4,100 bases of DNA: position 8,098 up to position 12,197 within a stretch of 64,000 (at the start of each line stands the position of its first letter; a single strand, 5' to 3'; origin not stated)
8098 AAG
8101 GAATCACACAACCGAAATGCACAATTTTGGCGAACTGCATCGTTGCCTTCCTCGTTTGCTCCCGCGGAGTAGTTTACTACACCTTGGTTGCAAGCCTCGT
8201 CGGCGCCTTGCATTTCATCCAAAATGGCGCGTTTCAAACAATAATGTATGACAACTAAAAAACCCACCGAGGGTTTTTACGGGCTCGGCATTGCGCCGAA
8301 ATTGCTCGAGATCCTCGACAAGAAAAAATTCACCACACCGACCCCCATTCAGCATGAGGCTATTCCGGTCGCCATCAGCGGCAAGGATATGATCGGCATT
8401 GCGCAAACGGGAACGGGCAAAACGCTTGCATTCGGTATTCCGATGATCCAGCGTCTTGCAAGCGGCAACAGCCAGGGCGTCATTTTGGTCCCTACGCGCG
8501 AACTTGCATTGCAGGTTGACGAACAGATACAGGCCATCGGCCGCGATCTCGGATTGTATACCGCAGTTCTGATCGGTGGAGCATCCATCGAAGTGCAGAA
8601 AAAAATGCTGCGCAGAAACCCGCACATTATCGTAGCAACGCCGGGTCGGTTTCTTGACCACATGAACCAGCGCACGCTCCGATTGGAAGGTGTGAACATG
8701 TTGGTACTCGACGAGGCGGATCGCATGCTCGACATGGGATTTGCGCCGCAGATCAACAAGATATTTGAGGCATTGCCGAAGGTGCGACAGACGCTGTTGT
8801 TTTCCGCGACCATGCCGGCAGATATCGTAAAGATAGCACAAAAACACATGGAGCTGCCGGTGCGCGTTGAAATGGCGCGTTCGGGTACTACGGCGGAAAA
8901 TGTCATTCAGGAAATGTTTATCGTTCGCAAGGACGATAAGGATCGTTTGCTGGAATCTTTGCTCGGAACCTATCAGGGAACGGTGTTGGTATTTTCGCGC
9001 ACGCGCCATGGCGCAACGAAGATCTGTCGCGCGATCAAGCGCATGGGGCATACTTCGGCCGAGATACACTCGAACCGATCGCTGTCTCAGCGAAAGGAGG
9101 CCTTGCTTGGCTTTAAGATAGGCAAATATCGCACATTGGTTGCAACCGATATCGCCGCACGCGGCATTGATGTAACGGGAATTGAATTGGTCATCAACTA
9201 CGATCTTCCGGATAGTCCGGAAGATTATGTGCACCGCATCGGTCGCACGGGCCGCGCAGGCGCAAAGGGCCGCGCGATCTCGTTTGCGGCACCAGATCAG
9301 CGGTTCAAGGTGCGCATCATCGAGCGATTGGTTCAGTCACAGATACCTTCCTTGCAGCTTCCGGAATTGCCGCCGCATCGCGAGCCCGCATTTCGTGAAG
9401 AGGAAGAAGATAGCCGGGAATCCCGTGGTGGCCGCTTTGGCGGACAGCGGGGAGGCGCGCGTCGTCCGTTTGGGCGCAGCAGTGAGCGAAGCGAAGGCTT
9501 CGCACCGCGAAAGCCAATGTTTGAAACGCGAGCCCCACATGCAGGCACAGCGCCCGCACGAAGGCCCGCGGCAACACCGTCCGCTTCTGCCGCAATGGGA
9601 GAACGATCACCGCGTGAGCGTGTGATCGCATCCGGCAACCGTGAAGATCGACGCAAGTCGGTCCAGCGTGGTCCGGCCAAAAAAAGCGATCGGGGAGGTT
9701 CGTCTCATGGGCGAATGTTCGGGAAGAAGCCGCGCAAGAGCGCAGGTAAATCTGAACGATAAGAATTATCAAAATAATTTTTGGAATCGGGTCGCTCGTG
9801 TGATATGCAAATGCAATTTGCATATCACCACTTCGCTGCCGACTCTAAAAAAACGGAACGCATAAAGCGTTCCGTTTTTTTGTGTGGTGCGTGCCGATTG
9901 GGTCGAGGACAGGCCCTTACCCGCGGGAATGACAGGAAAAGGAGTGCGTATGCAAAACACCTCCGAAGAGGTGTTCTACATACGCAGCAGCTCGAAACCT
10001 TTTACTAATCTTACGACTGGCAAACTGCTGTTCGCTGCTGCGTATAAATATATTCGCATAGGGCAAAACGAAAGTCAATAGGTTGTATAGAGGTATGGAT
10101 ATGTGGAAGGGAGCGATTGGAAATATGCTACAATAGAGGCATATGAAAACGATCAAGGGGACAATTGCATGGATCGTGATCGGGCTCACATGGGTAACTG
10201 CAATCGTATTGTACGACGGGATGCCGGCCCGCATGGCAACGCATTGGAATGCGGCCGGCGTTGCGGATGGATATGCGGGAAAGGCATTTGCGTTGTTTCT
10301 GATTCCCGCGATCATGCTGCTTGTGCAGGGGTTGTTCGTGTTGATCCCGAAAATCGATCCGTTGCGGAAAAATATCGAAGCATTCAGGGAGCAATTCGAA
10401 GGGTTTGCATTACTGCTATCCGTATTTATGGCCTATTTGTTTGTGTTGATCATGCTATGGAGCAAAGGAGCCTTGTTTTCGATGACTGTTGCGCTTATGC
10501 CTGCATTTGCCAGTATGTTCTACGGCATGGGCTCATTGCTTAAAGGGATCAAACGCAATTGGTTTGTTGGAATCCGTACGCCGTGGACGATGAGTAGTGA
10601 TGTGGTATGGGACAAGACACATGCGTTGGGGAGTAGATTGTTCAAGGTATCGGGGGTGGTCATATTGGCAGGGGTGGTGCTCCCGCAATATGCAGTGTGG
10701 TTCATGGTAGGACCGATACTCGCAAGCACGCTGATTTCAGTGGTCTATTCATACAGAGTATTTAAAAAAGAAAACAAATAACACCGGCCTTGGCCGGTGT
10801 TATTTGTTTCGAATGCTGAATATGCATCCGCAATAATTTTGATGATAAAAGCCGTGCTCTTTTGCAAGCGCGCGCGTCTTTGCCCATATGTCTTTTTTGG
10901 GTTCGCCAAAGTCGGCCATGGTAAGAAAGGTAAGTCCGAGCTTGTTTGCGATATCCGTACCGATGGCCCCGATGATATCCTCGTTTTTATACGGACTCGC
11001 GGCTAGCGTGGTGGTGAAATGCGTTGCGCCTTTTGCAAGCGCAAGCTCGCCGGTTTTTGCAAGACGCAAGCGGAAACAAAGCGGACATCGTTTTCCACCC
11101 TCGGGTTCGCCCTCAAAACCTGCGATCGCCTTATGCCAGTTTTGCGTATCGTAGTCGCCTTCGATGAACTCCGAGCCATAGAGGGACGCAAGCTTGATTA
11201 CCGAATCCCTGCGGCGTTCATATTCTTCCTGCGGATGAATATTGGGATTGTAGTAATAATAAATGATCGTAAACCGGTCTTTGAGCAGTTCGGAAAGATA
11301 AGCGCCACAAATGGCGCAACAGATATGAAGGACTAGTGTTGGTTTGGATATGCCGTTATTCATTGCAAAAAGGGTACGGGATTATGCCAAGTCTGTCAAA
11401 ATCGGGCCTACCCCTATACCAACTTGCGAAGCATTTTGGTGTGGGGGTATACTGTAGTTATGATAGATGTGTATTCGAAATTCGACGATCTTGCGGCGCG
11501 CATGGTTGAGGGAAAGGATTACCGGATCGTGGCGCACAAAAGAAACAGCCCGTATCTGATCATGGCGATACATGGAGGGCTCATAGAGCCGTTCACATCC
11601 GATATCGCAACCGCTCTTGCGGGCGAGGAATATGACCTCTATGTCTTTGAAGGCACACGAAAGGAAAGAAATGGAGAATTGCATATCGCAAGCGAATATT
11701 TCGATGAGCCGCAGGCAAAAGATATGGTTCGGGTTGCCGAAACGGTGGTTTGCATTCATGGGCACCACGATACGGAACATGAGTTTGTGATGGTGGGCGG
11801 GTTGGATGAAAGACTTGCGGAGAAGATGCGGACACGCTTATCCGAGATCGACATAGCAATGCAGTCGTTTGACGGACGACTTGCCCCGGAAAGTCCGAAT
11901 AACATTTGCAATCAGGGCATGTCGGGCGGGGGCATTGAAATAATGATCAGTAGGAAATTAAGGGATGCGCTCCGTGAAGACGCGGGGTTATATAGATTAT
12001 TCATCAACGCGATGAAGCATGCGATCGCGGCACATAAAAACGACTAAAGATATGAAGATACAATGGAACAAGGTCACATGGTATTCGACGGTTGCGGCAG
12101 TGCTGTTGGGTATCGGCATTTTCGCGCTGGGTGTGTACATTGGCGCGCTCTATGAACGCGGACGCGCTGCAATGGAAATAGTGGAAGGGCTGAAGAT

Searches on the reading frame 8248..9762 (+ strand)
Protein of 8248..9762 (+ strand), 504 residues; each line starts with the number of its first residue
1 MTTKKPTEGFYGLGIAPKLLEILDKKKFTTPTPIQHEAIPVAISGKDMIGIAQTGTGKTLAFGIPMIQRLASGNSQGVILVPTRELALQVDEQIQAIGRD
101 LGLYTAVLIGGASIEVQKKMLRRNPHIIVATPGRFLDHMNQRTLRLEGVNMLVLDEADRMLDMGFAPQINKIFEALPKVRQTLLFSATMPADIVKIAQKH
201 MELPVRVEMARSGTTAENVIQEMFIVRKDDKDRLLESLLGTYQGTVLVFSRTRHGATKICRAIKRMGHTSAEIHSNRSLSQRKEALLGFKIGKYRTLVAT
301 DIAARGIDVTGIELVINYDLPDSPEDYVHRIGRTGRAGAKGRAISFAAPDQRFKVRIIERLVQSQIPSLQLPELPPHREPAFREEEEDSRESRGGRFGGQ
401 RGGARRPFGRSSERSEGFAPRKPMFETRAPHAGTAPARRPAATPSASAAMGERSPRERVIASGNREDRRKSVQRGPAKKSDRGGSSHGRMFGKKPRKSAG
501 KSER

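Call 3: search_protein_families(library=pfam, proteins=[window:8248-9762:+], max_evalue=0.01)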
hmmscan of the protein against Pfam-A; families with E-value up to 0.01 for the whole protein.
window:8248-9762:+ (504 aa): 3 families
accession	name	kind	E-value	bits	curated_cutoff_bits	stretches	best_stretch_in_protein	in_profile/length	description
PF00270.35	DEAD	-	3.6e-51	173.7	26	1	32-193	1-164/167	DEAD/DEAH box helicase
PF00271.37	Helicase_C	-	4.3e-28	98.2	23.5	1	233-338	4-110/110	Helicase conserved C-terminal domain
PF04851.21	ResIII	-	1.4e-07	32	22.5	1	51-189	29-162/164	Type III restriction enzyme, res subunit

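Call 56: search_protein_families(library=padloc, proteins=[window:8248-9762:+], max_evalue=0.001)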
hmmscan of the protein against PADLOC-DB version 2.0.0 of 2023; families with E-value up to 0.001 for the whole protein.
window:8248-9762:+ (504 aa): 52 families (the best 25 are shown)
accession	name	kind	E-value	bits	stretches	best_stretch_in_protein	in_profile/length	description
PDLC02864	DpdF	-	1e-26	91.9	1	33-359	25-351/610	DpdF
PDLC02503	BrxHI|BrxHII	-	2.2e-24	83.8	1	22-351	16-356/698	BrxHI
PDLC03928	PsyrT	-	2.9e-24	83.4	1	32-348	23-346/689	-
PDLC02861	DpdF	-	1.7e-19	67.6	1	33-358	31-355/611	DpdF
PDLC02870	DpdF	-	4.2e-16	56.5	1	32-349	15-332/534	DpdF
PDLC02707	PbeA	-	8.9e-13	45.7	2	229-336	506-616/672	PbeA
PDLC02859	DpdF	-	1e-10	38.8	1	40-351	110-429/545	DpdF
PDLC01089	C3a193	-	3e-10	37.1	1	281-351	526-597/983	poss. alt. Cas3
PDLC03960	SngC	-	4.4e-10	37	1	21-352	15-376/720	-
PDLC02623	DrmD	-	3e-09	33.2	1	283-346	567-632/1040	DrmD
PDLC02897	DpdJ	-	4.5e-09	32.6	1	232-337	346-451/1570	DpdJ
PDLC02865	DpdF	-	6.3e-09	31.9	1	28-346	757-1079/1499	DpdF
PDLC01770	Cas3g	-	6.9e-09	32.7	1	49-348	30-353/733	-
PDLC02858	DpdF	-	7.7e-09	32.7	1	38-344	160-471/504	DpdF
PDLC02500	BrxHI|BrxHII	-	1.9e-08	31.3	1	201-347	447-585/933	BrxHI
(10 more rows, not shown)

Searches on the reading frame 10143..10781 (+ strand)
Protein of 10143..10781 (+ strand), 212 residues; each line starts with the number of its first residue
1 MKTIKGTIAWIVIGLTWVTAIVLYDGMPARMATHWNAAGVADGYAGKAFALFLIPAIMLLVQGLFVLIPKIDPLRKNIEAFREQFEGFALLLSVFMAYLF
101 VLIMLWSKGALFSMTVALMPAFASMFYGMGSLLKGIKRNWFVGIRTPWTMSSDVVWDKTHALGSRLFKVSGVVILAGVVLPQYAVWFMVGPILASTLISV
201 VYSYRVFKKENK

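Call 56: search_protein_families(library=padloc, proteins=[window:10143-10781:+], max_evalue=0.001)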
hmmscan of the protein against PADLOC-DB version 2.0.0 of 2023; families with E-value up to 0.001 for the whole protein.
window:10143-10781:+ (212 aa): 0 families

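Call 75: search_protein_families(library=pfam, proteins=[window:10143-10781:+], max_evalue=0.01)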
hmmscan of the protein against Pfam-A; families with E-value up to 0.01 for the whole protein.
window:10143-10781:+ (212 aa): 2 families
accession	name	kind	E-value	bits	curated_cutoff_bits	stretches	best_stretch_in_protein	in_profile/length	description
PF13630.11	SdpI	-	9.5e-18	64.6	28.2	1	136-203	2-71/71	SdpI/YfhL protein family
PF07853.16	DUF1648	-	1.8e-17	63.2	28.7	1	11-59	1-49/49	Domain of unknown function (DUF1648)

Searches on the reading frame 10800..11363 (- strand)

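Call 56: search_protein_families(library=padloc, proteins=[window:10800-11363:-], max_evalue=0.001)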
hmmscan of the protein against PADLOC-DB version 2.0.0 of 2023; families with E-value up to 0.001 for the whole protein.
window:10800-11363:- (187 aa): 0 families

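Call 75: search_protein_families(library=pfam, proteins=[window:10800-11363:-], max_evalue=0.01)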
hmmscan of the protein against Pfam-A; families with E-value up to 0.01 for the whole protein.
window:10800-11363:- (187 aa): 1 family
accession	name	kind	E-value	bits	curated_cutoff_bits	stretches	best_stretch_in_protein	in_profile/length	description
PF02677.20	QueH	-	2.5e-56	190.9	23.5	1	10-185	1-174/175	Epoxyqueuosine reductase QueH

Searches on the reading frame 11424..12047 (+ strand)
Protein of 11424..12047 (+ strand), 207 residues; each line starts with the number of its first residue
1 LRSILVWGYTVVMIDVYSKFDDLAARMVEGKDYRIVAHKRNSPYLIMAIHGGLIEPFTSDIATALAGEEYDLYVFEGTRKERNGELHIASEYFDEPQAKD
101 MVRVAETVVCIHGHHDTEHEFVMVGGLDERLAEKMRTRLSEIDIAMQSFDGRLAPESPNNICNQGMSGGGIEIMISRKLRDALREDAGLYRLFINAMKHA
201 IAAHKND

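Call 56: search_protein_families(library=padloc, proteins=[window:11424-12047:+], max_evalue=0.001)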
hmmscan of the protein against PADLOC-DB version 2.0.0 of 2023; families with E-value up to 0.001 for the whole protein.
window:11424-12047:+ (207 aa): 0 families

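Call 75: search_protein_families(library=pfam, proteins=[window:11424-12047:+], max_evalue=0.01)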
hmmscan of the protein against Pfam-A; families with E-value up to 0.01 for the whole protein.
window:11424-12047:+ (207 aa): 1 family
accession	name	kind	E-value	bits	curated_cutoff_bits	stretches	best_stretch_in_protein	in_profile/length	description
PF05908.16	Gamma_PGA_hydro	-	9.3e-49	165.9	22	1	17-186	1-171/191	Poly-gamma-glutamate hydrolase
